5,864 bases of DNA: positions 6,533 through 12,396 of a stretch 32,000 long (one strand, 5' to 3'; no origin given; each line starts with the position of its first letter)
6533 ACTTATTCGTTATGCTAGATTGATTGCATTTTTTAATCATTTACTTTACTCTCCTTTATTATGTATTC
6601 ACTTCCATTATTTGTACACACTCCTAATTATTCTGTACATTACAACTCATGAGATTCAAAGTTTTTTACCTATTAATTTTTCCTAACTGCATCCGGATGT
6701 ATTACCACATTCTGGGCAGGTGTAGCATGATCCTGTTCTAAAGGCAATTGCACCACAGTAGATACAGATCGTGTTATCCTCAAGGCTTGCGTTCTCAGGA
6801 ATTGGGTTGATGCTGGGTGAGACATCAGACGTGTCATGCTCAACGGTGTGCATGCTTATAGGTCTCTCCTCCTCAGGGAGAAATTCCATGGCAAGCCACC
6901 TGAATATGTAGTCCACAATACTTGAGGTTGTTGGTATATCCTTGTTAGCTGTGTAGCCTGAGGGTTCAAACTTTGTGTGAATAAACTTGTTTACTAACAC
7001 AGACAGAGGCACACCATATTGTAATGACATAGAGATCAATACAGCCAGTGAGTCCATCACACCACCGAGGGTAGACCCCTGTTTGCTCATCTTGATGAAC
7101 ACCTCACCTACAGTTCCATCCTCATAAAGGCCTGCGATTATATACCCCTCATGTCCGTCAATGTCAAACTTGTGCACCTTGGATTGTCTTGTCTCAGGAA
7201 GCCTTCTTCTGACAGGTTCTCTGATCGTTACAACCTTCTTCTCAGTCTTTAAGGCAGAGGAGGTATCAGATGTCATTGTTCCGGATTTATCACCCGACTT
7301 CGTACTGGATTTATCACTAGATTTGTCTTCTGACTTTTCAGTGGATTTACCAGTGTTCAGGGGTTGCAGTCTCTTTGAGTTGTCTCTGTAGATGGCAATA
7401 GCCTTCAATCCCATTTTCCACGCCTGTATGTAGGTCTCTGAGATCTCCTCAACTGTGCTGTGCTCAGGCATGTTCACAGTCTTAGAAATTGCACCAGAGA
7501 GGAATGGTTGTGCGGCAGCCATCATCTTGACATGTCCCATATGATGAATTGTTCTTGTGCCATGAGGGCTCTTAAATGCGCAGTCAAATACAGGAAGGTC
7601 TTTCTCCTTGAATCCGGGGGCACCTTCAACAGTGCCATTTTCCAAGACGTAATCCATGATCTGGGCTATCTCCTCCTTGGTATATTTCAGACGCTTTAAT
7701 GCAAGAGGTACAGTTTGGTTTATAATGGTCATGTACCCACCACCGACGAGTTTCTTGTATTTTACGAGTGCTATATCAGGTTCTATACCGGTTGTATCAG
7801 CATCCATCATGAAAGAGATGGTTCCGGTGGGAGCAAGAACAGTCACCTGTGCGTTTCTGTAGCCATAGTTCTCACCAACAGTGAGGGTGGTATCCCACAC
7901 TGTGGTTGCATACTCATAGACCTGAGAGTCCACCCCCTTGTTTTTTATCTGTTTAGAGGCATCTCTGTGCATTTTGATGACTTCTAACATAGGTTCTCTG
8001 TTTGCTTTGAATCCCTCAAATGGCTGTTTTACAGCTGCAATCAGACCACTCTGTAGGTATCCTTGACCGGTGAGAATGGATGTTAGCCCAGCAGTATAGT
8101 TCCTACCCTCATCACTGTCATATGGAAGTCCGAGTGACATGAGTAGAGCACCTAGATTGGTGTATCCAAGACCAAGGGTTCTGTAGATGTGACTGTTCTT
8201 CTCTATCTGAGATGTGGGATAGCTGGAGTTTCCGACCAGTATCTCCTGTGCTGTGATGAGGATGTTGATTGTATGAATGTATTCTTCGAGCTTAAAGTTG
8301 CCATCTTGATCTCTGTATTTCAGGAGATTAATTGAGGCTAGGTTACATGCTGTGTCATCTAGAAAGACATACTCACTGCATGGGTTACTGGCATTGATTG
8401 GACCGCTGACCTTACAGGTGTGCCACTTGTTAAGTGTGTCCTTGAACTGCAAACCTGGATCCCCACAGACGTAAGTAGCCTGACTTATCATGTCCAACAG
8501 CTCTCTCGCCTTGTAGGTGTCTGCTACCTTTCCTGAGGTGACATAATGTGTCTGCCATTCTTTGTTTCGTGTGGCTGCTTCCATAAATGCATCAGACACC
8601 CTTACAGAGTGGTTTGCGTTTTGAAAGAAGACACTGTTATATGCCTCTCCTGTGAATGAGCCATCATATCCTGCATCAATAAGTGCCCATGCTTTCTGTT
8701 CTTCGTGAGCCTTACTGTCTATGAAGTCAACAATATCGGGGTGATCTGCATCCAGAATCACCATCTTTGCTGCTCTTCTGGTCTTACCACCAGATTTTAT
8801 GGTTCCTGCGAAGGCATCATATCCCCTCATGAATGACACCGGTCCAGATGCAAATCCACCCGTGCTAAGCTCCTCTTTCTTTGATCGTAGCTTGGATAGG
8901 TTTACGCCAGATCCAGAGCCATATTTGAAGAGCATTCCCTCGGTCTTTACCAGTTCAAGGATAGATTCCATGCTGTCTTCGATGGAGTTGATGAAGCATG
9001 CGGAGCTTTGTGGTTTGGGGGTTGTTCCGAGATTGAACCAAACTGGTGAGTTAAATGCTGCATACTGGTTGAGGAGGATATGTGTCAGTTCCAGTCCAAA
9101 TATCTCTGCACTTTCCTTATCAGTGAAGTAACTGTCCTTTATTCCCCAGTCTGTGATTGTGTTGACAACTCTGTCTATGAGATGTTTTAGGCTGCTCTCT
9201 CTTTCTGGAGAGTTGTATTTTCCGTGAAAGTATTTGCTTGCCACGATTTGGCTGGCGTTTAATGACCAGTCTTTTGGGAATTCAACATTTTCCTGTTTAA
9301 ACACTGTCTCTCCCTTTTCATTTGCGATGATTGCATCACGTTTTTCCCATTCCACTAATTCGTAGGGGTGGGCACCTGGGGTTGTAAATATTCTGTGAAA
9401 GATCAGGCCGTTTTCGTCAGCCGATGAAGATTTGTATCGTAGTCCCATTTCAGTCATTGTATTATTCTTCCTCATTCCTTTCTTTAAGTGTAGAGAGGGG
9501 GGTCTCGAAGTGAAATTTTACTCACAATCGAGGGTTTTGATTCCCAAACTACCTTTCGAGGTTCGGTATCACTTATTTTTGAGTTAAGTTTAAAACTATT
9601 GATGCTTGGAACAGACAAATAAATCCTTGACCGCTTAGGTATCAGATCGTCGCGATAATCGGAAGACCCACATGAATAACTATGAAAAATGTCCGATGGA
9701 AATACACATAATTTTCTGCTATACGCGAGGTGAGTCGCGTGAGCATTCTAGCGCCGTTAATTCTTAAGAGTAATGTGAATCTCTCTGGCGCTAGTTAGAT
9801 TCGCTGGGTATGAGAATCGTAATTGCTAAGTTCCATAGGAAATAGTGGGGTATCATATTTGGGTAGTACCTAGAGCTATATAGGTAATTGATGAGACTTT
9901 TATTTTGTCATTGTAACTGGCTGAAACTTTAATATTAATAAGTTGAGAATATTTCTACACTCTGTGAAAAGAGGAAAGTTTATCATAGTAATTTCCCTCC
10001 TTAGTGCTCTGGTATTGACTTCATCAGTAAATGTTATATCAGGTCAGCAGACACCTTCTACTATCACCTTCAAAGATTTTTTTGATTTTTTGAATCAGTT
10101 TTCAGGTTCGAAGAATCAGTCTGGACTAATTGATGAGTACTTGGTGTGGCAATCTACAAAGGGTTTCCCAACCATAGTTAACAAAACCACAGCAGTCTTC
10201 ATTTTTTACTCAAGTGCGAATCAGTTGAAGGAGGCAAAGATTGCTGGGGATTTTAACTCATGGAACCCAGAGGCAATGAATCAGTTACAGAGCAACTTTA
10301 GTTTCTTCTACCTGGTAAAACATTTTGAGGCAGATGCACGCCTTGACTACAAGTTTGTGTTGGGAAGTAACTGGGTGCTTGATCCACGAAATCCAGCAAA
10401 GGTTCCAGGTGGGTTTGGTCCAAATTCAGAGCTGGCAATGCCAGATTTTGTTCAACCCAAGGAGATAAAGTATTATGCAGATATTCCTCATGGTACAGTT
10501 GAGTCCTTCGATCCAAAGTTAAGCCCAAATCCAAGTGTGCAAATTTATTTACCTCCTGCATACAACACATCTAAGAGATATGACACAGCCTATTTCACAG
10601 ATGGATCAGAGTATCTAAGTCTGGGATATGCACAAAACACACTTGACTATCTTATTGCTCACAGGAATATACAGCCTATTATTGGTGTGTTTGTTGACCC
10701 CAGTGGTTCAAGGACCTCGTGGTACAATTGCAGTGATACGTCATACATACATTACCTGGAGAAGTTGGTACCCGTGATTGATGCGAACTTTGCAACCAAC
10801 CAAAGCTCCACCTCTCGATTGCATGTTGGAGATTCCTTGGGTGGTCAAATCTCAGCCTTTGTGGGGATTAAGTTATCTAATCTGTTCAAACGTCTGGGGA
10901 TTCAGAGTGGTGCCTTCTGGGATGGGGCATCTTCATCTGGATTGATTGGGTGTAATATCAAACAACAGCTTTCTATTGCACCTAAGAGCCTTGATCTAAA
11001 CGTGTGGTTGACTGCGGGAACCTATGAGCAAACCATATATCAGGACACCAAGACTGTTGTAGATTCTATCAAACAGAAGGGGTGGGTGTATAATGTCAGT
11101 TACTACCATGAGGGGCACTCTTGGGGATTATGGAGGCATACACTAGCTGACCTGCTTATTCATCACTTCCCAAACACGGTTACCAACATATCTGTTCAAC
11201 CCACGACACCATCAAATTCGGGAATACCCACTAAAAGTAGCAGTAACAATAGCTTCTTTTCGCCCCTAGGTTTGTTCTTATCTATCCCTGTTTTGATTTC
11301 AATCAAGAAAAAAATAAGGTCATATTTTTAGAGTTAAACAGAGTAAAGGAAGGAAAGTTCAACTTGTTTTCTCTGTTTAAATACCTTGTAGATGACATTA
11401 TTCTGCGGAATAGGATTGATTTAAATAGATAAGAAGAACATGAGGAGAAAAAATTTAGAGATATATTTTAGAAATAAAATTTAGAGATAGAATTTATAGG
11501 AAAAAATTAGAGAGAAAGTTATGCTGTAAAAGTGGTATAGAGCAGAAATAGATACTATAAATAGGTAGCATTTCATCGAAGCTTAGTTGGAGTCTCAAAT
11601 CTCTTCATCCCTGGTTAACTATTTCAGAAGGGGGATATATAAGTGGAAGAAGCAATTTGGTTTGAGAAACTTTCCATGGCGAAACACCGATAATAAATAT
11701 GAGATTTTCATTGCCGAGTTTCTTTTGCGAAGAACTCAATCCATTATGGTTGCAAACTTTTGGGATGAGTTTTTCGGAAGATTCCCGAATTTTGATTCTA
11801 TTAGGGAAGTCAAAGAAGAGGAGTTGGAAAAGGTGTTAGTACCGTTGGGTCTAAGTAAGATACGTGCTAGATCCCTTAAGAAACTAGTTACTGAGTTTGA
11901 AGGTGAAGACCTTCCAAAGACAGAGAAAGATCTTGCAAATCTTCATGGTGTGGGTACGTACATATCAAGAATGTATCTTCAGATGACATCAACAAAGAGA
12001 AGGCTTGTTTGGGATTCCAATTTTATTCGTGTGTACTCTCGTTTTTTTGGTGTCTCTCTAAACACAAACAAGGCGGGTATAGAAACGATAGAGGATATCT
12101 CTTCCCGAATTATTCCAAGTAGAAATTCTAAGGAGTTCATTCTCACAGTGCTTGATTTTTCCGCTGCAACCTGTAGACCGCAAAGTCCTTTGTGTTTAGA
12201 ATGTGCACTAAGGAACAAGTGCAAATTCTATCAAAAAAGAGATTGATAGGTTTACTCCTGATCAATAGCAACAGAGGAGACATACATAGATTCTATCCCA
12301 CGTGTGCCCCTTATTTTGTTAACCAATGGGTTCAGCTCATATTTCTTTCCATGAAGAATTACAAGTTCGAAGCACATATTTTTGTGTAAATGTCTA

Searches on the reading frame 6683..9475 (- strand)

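Call 79: search_protein_families(library=pfam, proteins=[window:6683-9475:-])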
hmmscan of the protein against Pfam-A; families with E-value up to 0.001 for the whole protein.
window:6683-9475:- (930 aa): 3 families
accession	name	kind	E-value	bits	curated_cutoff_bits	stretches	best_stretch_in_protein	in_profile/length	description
PF02867.20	Ribonuc_red_lgC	-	2.2e-136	456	23.9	1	158-696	1-523/523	Ribonucleotide reductase, barrel domain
PF08471.15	Ribonuc_red_2_N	-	7e-19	68.4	27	1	54-137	1-103/103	Class II vitamin B12-dependent ribonucleotide reductase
PF12637.14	TSCPD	-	4.4e-09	37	22.8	1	777-862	14-85/88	TSCPD domain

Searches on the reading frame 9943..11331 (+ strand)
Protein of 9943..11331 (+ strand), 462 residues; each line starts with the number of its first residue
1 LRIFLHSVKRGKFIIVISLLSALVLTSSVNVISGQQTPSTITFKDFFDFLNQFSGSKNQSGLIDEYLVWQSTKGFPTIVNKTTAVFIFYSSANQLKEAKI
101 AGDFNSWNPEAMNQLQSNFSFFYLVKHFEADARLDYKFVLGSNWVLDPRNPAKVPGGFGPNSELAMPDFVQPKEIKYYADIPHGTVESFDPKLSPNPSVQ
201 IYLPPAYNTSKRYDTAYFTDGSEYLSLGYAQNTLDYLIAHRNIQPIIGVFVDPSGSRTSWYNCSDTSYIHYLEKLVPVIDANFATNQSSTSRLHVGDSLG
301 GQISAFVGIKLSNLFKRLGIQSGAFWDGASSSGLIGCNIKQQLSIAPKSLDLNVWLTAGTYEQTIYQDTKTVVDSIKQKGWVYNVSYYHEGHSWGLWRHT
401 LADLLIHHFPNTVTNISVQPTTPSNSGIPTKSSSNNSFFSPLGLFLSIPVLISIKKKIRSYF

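Call 79: search_protein_families(library=pfam, proteins=[window:9943-11331:+])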
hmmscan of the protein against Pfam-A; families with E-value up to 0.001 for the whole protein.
window:9943-11331:+ (462 aa): 1 family
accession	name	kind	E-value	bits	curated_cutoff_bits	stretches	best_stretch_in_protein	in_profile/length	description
PF00756.26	Esterase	-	3.8e-23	83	22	1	196-407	7-250/251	Putative esterase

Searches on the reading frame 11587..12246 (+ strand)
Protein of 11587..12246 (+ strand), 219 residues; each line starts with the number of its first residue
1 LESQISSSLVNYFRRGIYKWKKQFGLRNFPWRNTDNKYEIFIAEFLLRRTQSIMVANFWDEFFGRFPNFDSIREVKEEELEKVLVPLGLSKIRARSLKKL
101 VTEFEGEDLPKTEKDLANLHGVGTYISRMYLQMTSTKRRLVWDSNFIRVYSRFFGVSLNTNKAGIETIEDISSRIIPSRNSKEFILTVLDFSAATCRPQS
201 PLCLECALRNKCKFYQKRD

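Call 79: search_protein_families(library=pfam, proteins=[window:11587-12246:+])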
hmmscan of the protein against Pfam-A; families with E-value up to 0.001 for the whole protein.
window:11587-12246:+ (219 aa): 1 family
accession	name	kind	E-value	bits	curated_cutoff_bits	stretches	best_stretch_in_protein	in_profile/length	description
PF00730.31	HhH-GPD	-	6.4e-09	36.6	26.2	1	42-161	1-95/108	HhH-GPD superfamily base excision DNA repair protein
